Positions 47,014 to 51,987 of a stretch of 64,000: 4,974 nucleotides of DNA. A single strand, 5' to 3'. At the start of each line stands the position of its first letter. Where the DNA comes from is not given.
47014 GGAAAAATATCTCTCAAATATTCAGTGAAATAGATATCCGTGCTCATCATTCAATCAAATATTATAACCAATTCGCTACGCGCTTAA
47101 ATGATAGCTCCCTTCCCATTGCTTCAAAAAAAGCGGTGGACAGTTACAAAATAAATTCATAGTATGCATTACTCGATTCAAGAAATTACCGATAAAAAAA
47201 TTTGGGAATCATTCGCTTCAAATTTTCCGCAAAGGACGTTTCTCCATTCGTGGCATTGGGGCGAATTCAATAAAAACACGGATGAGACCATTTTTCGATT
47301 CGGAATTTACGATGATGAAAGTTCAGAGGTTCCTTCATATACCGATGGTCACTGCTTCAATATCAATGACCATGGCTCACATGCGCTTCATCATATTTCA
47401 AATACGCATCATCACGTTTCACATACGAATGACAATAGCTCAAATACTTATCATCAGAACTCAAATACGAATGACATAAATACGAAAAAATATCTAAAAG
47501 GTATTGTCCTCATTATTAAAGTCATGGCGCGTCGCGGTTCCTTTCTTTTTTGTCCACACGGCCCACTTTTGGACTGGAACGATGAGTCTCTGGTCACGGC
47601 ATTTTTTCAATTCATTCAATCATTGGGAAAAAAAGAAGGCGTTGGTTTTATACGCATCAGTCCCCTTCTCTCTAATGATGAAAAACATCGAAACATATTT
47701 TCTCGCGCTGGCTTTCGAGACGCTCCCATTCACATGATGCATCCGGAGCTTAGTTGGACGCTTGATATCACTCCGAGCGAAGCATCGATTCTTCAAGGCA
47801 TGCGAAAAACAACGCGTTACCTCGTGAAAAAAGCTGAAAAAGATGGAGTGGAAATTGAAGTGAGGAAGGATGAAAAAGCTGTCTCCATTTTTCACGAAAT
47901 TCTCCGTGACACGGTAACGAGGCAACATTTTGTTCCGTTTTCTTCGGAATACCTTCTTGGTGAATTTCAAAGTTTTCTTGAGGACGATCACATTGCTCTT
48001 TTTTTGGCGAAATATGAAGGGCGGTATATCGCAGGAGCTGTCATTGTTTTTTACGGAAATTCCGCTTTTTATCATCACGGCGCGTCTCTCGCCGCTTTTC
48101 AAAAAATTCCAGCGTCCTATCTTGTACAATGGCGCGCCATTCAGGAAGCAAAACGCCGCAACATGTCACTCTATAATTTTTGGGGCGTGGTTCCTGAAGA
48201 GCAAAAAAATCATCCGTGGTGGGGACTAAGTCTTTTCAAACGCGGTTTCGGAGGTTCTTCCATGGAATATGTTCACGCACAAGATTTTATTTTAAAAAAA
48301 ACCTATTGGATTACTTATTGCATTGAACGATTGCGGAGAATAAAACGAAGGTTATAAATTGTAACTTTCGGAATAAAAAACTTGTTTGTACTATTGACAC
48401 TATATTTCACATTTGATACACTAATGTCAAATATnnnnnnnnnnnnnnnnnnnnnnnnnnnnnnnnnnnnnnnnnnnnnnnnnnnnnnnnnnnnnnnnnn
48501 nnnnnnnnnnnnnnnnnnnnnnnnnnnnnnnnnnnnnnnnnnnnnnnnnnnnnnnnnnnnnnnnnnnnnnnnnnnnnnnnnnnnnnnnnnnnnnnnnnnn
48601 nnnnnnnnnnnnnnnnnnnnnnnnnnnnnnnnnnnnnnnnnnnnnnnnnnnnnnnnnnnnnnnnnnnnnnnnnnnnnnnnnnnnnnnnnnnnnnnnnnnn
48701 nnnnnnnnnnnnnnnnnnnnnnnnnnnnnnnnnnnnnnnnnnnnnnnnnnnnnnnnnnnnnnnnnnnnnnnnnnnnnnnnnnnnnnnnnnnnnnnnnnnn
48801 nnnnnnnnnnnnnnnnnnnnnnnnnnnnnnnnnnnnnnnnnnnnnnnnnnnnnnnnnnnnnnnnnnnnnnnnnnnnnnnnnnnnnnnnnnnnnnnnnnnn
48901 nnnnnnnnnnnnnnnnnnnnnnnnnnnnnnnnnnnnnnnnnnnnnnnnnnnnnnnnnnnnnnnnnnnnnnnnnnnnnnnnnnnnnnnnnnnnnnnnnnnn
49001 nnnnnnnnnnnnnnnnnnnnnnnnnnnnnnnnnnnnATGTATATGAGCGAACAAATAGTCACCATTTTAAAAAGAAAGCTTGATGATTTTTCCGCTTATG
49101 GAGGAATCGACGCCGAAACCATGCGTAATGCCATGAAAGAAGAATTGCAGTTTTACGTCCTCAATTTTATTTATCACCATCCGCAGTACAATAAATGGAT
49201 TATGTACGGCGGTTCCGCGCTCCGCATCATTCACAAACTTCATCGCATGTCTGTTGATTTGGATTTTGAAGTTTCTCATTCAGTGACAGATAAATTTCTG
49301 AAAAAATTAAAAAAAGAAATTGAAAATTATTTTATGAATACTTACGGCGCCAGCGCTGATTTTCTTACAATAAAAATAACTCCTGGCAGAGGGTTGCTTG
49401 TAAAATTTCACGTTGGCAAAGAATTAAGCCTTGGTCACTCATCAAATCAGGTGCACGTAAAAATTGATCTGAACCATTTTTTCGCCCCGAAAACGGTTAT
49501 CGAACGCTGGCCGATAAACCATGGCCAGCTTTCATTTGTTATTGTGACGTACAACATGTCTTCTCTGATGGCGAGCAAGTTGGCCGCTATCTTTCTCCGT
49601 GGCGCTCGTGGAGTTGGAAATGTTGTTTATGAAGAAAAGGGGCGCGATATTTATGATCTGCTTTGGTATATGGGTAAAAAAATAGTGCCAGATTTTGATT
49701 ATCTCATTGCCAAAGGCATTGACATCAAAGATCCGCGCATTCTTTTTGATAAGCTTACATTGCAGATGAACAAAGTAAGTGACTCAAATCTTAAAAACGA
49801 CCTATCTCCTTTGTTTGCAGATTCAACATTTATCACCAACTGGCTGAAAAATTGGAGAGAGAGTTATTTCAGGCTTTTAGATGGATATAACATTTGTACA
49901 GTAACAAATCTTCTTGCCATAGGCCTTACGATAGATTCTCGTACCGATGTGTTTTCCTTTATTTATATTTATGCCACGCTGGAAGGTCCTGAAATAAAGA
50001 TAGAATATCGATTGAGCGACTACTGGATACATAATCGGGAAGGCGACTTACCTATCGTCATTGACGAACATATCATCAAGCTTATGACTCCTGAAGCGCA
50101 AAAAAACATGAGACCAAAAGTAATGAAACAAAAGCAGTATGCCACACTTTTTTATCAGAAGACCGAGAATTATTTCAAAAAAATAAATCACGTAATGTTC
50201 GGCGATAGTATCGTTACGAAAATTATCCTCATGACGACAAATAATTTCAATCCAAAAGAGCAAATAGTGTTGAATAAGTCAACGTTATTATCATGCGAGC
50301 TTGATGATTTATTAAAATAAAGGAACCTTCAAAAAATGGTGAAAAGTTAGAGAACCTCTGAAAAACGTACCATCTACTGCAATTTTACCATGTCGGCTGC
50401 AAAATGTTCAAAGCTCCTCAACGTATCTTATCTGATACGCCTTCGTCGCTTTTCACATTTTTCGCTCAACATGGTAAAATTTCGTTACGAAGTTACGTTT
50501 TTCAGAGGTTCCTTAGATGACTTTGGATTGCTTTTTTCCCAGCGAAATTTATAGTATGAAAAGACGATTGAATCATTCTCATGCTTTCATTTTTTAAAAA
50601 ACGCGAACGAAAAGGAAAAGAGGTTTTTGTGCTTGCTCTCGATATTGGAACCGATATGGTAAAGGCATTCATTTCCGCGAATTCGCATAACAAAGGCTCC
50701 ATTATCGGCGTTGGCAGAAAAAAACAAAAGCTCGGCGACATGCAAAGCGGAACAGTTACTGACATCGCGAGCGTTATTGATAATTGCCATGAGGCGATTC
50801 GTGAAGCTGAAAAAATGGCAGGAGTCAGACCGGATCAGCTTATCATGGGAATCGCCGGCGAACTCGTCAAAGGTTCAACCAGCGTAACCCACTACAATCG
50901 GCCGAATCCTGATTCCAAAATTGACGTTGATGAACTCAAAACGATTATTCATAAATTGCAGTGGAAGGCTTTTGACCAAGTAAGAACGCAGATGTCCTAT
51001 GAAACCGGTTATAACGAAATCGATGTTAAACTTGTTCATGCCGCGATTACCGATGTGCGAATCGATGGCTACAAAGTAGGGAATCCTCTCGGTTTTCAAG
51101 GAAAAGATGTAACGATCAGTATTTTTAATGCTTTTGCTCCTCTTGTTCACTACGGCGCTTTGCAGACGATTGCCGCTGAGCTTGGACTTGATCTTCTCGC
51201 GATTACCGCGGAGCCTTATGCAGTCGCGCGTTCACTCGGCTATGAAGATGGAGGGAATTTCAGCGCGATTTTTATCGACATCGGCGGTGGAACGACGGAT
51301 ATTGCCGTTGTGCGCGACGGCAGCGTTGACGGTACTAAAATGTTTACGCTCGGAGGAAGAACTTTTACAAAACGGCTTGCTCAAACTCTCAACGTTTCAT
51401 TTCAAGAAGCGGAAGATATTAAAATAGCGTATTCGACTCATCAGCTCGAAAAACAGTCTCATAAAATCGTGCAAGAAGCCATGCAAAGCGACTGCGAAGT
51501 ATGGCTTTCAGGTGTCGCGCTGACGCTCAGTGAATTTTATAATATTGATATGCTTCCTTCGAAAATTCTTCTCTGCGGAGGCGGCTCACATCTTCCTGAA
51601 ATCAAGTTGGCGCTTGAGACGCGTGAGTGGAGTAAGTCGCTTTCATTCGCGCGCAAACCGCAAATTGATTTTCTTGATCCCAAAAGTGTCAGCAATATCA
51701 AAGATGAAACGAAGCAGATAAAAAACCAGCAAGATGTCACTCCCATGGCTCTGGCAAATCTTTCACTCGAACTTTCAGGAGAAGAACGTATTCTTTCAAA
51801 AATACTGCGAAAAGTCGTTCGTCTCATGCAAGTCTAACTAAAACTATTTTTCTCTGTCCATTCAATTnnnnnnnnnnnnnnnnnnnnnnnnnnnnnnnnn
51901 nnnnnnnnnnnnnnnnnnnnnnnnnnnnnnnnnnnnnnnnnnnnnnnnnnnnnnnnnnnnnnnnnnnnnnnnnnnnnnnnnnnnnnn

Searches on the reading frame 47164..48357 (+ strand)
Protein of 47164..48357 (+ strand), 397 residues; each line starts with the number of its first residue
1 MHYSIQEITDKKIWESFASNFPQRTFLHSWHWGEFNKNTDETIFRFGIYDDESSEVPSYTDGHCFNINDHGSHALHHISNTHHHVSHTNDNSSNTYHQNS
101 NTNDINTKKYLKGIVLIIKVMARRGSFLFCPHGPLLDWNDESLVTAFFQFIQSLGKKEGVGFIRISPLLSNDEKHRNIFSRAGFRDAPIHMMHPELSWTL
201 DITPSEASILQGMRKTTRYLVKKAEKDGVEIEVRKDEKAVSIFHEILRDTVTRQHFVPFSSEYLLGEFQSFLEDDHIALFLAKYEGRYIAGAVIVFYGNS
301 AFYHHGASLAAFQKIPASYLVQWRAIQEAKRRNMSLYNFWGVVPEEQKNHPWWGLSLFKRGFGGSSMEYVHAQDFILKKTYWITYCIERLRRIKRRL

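Call 71: search_protein_families(library=pfam, proteins=[window:47164-48357:+], max_evalue=0.00001)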
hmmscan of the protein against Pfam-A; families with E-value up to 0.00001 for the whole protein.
window:47164-48357:+ (397 aa): 2 families
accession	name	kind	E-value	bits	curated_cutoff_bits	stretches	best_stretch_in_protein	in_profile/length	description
PF02388.22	FemAB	-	1.5e-35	123.3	24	2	288-383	307-400/406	FemAB family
PF13480.13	Acetyltransf_6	-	7e-12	46.1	22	1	213-340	3-135/143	Acetyltransferase (GNAT) domain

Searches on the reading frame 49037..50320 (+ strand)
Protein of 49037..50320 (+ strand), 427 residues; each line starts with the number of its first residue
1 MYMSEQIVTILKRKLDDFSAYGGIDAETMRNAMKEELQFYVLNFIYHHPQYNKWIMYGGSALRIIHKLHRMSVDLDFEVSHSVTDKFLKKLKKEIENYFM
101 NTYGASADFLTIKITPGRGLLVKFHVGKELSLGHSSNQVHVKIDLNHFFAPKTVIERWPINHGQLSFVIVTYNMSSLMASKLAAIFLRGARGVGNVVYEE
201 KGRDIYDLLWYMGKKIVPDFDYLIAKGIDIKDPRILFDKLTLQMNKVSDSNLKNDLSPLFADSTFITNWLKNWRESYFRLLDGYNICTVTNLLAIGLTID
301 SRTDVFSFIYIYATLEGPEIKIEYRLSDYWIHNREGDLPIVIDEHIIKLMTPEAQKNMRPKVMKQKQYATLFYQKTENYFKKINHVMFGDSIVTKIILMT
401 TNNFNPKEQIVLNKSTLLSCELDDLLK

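Call 9: search_protein_families(library=ncbifam, proteins=[window:49037-50320:+])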
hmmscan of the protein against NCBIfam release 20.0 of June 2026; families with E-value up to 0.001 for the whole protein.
window:49037-50320:+ (427 aa): 0 families

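Call 24: search_protein_families(library=pfam, proteins=[window:49037-50320:+], max_evalue=0.01)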
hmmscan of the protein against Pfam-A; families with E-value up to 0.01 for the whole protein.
window:49037-50320:+ (427 aa): 1 family
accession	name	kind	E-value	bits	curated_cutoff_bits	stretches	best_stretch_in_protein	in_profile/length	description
PF08843.17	AbiEii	-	2.2e-18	67.5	22.5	1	47-219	8-176/238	Nucleotidyl transferase AbiEii toxin, Type IV TA system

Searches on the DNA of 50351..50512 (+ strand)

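Call 46: build_rna_model(alignment_id=A1, structure=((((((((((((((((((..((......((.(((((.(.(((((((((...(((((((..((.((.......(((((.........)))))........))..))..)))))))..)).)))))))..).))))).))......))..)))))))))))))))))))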
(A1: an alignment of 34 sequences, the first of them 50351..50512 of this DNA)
Model R1 built from alignment A1 (34 sequences, 166 columns); structure: as given.
model positions 164; base pairs 53; branch points 0; effective number of sequences 1.73; information 0.589 bits per position. Calibrated on 0.2 Mb of random sequence (short: E-values are rough).
structure used (alignment columns):
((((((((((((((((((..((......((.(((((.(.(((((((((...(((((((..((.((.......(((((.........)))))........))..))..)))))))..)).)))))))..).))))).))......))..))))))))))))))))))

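Call 50: search_with_rna_model(model_id=R1, source=window, filters=off, max_evalue=1)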
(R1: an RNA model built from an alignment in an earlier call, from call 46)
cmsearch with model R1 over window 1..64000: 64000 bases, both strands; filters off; matches with E-value up to 1: 28.
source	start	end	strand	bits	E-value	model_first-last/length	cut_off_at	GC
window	6663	6824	+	172.4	1.2e-38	1-164/164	no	0.41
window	50351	50512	+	170.4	3.6e-38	1-164/164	no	0.4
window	4444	4605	+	144.4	4.3e-32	1-164/164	no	0.38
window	56097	56248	+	109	8.3e-24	1-164/164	no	0.39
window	6663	6824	-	71.8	4.3e-15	1-164/164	no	0.41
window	50351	50512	-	69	1.9e-14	1-164/164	no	0.4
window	4444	4605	-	60.8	1.6e-12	1-164/164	no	0.38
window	2620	2685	+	60.5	1.8e-12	1-164/164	no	0.36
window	42756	42909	-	42.4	3.3e-08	1-164/164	no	0.34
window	2620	2685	-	35.6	1.3e-06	1-164/164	no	0.36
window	26938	27039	-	35.3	1.5e-06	28-136/164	no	0.45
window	29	101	-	28.1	7.2e-05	1-164/164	no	0.25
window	27045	27148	+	24.8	0.00042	1-164/164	no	0.57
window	27045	27148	-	23.4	0.0009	1-164/164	no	0.57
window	28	102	+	23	0.0012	1-164/164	no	0.27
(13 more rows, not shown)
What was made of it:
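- Checked: 4444-4605 and 56085-56248 are divergent full copies (covariance-model scores 144 and 109 bits, call 50).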

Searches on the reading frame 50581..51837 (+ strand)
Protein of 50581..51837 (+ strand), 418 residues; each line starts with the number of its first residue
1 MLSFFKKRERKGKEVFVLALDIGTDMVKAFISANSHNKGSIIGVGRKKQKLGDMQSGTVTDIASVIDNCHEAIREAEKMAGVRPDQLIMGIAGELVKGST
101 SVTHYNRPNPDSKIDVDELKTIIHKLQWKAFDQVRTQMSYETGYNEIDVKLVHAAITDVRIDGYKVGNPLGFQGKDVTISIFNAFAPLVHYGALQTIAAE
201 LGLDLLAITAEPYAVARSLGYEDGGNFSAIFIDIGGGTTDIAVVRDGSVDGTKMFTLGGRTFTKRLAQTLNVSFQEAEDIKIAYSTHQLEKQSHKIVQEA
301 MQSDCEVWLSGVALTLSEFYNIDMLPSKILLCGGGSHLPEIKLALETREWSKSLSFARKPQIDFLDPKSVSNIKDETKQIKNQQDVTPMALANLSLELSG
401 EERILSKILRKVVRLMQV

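Call 9: search_protein_families(library=ncbifam, proteins=[window:50581-51837:+])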
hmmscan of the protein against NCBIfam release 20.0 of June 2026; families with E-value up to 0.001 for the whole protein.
window:50581-51837:+ (418 aa): 17 families
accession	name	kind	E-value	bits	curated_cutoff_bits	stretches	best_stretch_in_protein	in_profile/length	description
TIGR01174.1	ftsA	equivalog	9.9e-37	126.9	175.85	1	17-296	2-266/371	cell division protein FtsA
NF007009.0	PRK09472.1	equivalog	6.1e-15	55.2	409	1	15-286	8-263/420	cell division protein FtsA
NF011660.0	PRK15080.1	equivalog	9.7e-14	51.2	182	1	192-343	111-245/277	ethanolamine utilization protein EutJ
TIGR02529.1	EutJ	subfamily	1.9e-11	43.9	152.1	1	200-307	86-188/239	ethanolamine utilization protein EutJ family protein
NF045709.1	Amuc_1101_fam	equivalog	1.2e-07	31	650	1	202-342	152-301/608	Amuc_1101 family PilM-like pilus complex protein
TIGR01175.1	pilM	subfamily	4.1e-07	29.3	133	1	213-346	167-303/348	type IV pilus assembly protein PilM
NF007992.0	PRK10719.1-3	equivalog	6.5e-07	28.5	598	1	198-274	118-191/478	ethanolamine ammonia-lyase reactivating factor EutA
NF009946.0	PRK13410.1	equivalog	1.4e-06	26.8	1019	1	201-315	161-274/669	molecular chaperone DnaK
NF009947.0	PRK13411.1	equivalog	2.1e-05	22.8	1002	1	201-285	159-249/662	molecular chaperone DnaK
NF010539.0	PRK13927.1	subfamily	4e-05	22.7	293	1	207-288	131-218/339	rod shape-determining protein MreB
NF001413.0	PRK00290.1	equivalog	4.7e-05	21.9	648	1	202-287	160-249/625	molecular chaperone DnaK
TIGR02350.1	prok_dnaK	equivalog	0.00011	20.7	822.55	1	202-289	157-250/596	molecular chaperone DnaK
NF010540.1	PRK13929.1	exception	0.00019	20.6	515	1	186-290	109-219/334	rod-share determining protein MreBH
TIGR00904.1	mreB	subfamily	0.00022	20.4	365.75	0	194-273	117-196/334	MreB/Mrl family cell shape determining protein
NF008673.0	PRK11678.1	equivalog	0.00028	19.8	331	0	158-247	146-229/450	molecular chaperone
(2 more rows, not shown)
